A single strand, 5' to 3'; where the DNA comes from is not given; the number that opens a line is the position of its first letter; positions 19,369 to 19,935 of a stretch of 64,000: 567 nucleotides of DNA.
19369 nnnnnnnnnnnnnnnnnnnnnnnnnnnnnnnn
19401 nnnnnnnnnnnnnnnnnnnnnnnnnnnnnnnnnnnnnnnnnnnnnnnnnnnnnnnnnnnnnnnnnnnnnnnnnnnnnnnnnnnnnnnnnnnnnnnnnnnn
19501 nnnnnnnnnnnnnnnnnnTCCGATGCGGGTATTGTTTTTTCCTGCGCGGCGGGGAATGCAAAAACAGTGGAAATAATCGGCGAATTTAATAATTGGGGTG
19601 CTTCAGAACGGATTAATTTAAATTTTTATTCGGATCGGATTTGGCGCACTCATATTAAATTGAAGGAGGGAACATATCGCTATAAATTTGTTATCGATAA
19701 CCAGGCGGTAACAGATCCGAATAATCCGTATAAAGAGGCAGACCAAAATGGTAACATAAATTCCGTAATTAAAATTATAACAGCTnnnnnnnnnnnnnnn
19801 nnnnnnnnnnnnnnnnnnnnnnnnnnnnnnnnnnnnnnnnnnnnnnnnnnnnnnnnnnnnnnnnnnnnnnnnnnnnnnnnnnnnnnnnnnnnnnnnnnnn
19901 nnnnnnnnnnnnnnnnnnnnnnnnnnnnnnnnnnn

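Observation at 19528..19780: SMC hinge carries an inserted CBM48/AMPK-beta glycogen-binding-type domain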

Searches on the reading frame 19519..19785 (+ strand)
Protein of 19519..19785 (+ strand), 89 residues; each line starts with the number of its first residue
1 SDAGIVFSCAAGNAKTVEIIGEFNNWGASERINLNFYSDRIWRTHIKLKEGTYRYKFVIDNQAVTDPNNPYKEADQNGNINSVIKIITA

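Call 3: search_protein_families(library=pfam, proteins=[window:19528-19780:+], max_evalue=1)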
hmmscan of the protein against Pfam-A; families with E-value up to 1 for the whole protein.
window:19528-19780:+ (84 aa): 4 families
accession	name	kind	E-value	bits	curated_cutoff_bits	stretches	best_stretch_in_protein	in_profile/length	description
PF16561.11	AMPK1_CBM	-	2.3e-16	60.2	26.8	1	9-83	9-79/85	Glycogen recognition site of AMP-activated protein kinase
PF02922.24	CBM_48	-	2.4e-06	28.2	22.4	1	1-60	12-72/83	Carbohydrate-binding module 48 (Isoamylase N-terminal domain)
PF00686.25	CBM_20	-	0.0013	18.9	23.3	1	19-60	26-72/97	Starch binding domain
PF22058.2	X25_BaPul_like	-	0.002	18.6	27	1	17-61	12-57/87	Pullulanase X25 domain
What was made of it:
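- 19528..19779 (+): inserted CBM48 / AMPK-beta-type beta-sandwich domain (aa 658-741). PF16561 scores 60 bits, E 2.3e-16 (call 3).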

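Call 4: search_protein_families(library=ncbifam, proteins=[window:19528-19780:+], max_evalue=1)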
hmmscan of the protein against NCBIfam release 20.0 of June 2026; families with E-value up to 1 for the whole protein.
window:19528-19780:+ (84 aa): 9 families
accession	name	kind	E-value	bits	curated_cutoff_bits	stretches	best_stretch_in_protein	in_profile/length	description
NF008967.0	PRK12313.1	equivalog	1.1e-07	30.7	577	1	2-64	40-103/633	1,4-alpha-glucan branching protein GlgB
NF003811.1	PRK05402.1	equivalog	3.2e-07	29.3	741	1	1-69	30-101/619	1,4-alpha-glucan branching protein GlgB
NF052315.1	T9SS_plug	equivalog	1.5e-06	27.6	100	1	10-62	294-349/385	type IX secretion system plug protein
TIGR01515.1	branching_enzym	equivalog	7.1e-06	24.9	463.95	1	1-69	29-99/607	1,4-alpha-glucan branching enzyme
NF011294.0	PRK14706.1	equivalog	0.0014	16.9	1284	1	1-69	42-111/642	1,4-alpha-glucan branching enzyme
NF009221.0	PRK12568.1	equivalog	0.0049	15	1270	1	2-56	155-208/745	1,4-alpha-glucan branching enzyme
NF009940.0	PRK13403.1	equivalog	0.009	14.9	406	1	17-80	252-315/335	ketol-acid reductoisomerase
NF011293.0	PRK14705.1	equivalog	0.01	13.4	2376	1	1-60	639-698/1224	1,4-alpha-glucan branching enzyme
TIGR02402.1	trehalose_TreZ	equivalog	0.015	13.7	538.8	1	25-76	18-71/545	malto-oligosyltrehalose trehalohydrolase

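Call 6: search_solved_structures(query=window:19528-19780:+, max_evalue=1, show_alignments=3)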
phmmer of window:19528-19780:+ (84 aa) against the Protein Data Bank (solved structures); distinct sequences matched with E-value up to 1: 40.
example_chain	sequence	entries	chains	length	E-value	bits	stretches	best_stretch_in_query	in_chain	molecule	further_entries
4y0g_A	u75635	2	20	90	2.2e-07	34.1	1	11-82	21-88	5'-AMP-activated protein kinase subunit beta-2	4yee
2f15_A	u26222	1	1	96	2.6e-07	33.8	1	11-82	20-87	5'-AMP-activated protein kinase, beta-2 subunit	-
2lu3_A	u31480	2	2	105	3.4e-07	33.5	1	11-82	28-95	5'-AMP-activated protein kinase subunit beta-2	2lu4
4yef_A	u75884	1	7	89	6.1e-07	32.7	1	8-83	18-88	5'-AMP-activated protein kinase subunit beta-1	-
1z0m_A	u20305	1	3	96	7.8e-07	32.4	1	8-83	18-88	5'-AMP-activated protein kinase, beta-1 subunit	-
1z0n_A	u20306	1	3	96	8.8e-07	32.2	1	8-83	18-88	5'-AMP-activated protein kinase, beta-1 subunit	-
4rer_B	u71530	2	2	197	1.1e-06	31.9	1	11-82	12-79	5'-AMP-activated protein kinase subunit beta-2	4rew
7jhg_B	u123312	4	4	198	1.1e-06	31.8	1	11-82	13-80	5'-AMP-activated protein kinase subunit beta-2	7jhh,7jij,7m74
6b2e_B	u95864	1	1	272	2.1e-06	31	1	11-82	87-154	5'-AMP-activated protein kinase subunit beta-2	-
6e4t_B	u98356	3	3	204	3.8e-06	30.1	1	8-83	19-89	5'-AMP-activated protein kinase subunit beta-1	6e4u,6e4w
5t5t_B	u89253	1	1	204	5.9e-06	29.6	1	8-83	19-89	5'-AMP-activated protein kinase subunit beta-1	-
6c9f_B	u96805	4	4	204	6e-06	29.5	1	8-83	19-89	5'-AMP-activated protein kinase subunit beta-1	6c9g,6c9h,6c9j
4qfg_B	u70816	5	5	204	6e-06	29.5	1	8-83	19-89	5'-AMP-activated protein kinase subunit beta-1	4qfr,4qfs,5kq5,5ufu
4zhx_B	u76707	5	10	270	7.2e-06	29.3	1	8-83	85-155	5'-AMP-activated protein kinase subunit beta-1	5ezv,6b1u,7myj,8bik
4cfe_B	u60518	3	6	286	8e-06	29.1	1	8-83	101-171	5'-AMP-ACTIVATED PROTEIN KINASE SUBUNIT BETA-1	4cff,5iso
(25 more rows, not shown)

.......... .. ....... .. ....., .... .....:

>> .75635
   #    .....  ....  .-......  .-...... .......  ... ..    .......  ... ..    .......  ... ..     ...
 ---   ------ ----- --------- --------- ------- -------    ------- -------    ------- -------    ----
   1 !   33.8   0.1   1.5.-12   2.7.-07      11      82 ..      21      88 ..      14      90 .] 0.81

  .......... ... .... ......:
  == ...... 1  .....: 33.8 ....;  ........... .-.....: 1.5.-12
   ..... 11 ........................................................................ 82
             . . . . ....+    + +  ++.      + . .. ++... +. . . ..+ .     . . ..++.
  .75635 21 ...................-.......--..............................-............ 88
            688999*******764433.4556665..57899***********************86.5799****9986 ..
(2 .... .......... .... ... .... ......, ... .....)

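Call 26: search_protein_representatives(alignment_id=A1)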
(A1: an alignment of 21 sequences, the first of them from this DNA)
Query: 21 sequences, 89 profile positions. Proteins with E-value up to 0.001 (for the whole library): 17617; up to 1e-10: 6429; up to 1e-30: 371. The best 150 are listed.
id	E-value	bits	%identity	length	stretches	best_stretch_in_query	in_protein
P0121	8.5e-257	846.1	-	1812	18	4-84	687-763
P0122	3.7e-123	417.7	-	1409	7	6-87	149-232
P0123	1.9e-104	357.7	-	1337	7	4-86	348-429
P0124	4.4e-98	337.4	-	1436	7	5-84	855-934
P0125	6.6e-98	336.8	-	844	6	4-87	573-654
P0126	2.7e-96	331.6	-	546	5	3-86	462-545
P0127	3.8e-96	331.1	-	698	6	4-88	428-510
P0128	1.8e-94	325.8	-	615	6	6-86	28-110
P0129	1.0e-93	323.3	-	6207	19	14-64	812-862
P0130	1.6e-89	309.9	-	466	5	6-87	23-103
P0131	8.8e-86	297.9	-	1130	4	3-87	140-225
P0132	2.7e-85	296.4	-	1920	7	3-86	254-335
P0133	7.6e-83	288.5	-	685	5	3-88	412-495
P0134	1.4e-81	284.4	-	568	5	4-88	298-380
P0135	3.5e-79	276.8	-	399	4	3-88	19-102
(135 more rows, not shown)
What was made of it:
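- Tried and rejected: The profile search of 1.84 billion representatives with the insert alignment (call 26) gave 17,617 hits.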

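Call 29: predict_structure(alignment_id=A1)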
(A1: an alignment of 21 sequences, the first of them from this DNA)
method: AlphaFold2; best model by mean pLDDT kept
length: 89 residues; sequences in the alignment: 21
mean_pLDDT: 92.4   pTM: 0.83
mean pLDDT of the five models: 92.4, 91.9, 91.2, 91.2, 90.6
residues with pLDDT >= 90: 76; 70-90: 9; 50-70: 4; < 50: 0
segments of 3 or more residues with pLDDT < 50: none
pLDDT, mean of each block of 10 residues (from residue 1): 83 96 88 95 94 96 96 95 89
secondary structure, 60 per line:
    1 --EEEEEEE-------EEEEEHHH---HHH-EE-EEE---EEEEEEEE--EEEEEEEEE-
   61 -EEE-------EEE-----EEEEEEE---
elements in order: E3-9 E17-21 E35-37 E41-48 E51-59 E62-64 E72-74 E80-86
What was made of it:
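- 19528..19779 (+): AF2 pLDDT is 92 (call 29).
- On CBM48 / AMPK1_CBM (PF16561, PF02922): AF2 pLDDT 92.4 with eight strands (call 29).
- Checked: AlphaFold2 gives an eight-strand beta-sandwich with pLDDT 92.4 (call 29).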

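Call 52: fold_search(model_id=the predicted structure, library=pdb)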
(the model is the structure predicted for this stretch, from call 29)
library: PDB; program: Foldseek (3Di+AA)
matches with E <= 10: 1177; with E <= 0.001: 114
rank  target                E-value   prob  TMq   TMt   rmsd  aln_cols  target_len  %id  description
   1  1z0m_C                6.6e-08  1.00  0.81  0.90   1.3        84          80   32  the glycogen-binding domain of the AMP-activated protein kinase beta1 subunit (released 2005-10-25)
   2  1z0m_B                1.4e-07  1.00  0.82  0.89   1.7        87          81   31  the glycogen-binding domain of the AMP-activated protein kinase beta1 subunit (released 2005-10-25)
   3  6b1u_B                1.6e-07  1.00  0.80  0.40   1.5        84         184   31  Structure of full-length human AMPK (a2b1g1) in complex with a small molecule activator SC4 (released 2018-04-25)
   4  4yef_C                2.0e-07  1.00  0.81  0.90   1.4        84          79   32  beta1 carbohydrate binding module (CBM) of AMP-activated protein kinase (AMPK) in complex with glucosyl-beta-cyclodode (released 2015-06-24)
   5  5iso_B                2.0e-07  1.00  0.81  0.41   1.3        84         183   32  STRUCTURE OF FULL LENGTH HUMAN AMPK (NON-PHOSPHORYLATED AT T-LOOP) IN COMPLEX WITH A SMALL MOLECULE ACTIVATOR, A BENZI (released 2017-03-29)
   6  1z0n_B                2.3e-07  1.00  0.79  0.88   1.7        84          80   31  the glycogen-binding domain of the AMP-activated protein kinase (released 2005-10-25)
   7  4yee_A                2.3e-07  1.00  0.83  0.89   1.6        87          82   34  beta2 carbohydrate binding module (CBM) of AMP-activated protein kinase (AMPK) in complex with glucosyl-beta-cyclodext (released 2015-04-01)
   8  8bik_B                2.3e-07  1.00  0.80  0.41   1.5        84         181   32  Crystal structure of human AMPK heterotrimer in complex with allosteric activator C455 (released 2024-05-15)
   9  7myj_B                2.3e-07  1.00  0.80  0.40   1.4        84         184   32  Structure of full length human AMPK (a2b1g1) in complex with a small molecule activator MSG011 (released 2022-06-29)
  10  4yee_E                2.4e-07  1.00  0.83  0.87   1.5        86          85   35  beta2 carbohydrate binding module (CBM) of AMP-activated protein kinase (AMPK) in complex with glucosyl-beta-cyclodext (released 2015-04-01)
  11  1z0n_A                2.4e-07  1.00  0.79  0.81   1.7        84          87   31  the glycogen-binding domain of the AMP-activated protein kinase (released 2005-10-25)
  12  5ezv_B                2.4e-07  1.00  0.79  0.40   1.5        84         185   32  X-ray crystal structure of AMP-activated protein kinase alpha-2/alpha-1 RIM chimaera (alpha-2(1-347)/alpha-1(349-401)/ (released 2016-03-09)
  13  1z0m_A                2.5e-07  1.00  0.79  0.81   1.6        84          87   32  the glycogen-binding domain of the AMP-activated protein kinase beta1 subunit (released 2005-10-25)
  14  8bik_E                3.2e-07  1.00  0.80  0.43   1.4        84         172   32  Crystal structure of human AMPK heterotrimer in complex with allosteric activator C455 (released 2024-05-15)
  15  6c9f_B                3.6e-07  1.00  0.83  0.44   1.4        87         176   29  AMP-activated protein kinase bound to pharmacological activator R734 (released 2018-11-28)
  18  4yee_N                4.2e-07  1.00  0.81  0.85   1.5        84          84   34  beta2 carbohydrate binding module (CBM) of AMP-activated protein kinase (AMPK) in complex with glucosyl-beta-cyclodext (released 2015-04-01)
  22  4yee_B                5.0e-07  1.00  0.81  0.86   1.5        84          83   34  beta2 carbohydrate binding module (CBM) of AMP-activated protein kinase (AMPK) in complex with glucosyl-beta-cyclodext (released 2015-04-01)
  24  4yef_B                6.6e-07  1.00  0.82  0.84   1.7        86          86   31  beta1 carbohydrate binding module (CBM) of AMP-activated protein kinase (AMPK) in complex with glucosyl-beta-cyclodode (released 2015-06-24)
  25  4yef_D                6.6e-07  1.00  0.77  0.88   1.5        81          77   33  beta1 carbohydrate binding module (CBM) of AMP-activated protein kinase (AMPK) in complex with glucosyl-beta-cyclodode (released 2015-06-24)
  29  4yee_D                8.3e-07  1.00  0.80  0.89   1.5        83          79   35  beta2 carbohydrate binding module (CBM) of AMP-activated protein kinase (AMPK) in complex with glucosyl-beta-cyclodext (released 2015-04-01)
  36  4yef_E                1.0e-06  1.00  0.80  0.83   1.7        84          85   32  beta1 carbohydrate binding module (CBM) of AMP-activated protein kinase (AMPK) in complex with glucosyl-beta-cyclodode (released 2015-06-24)
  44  4yef_G                1.6e-06  1.00  0.75  0.88   1.4        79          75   34  beta1 carbohydrate binding module (CBM) of AMP-activated protein kinase (AMPK) in complex with glucosyl-beta-cyclodode (released 2015-06-24)
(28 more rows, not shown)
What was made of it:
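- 19528..19779 (+): Foldseek gives TM 0.9 and rmsd 1.3 A to 1z0m, 4yef and 4yee (call 52).
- On CBM48 / AMPK1_CBM (PF16561, PF02922): Also matches the SEX4 and feruloyl-esterase CBM48 domains (call 52).
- The closest structures are glucan-bound CBMs (call 52).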
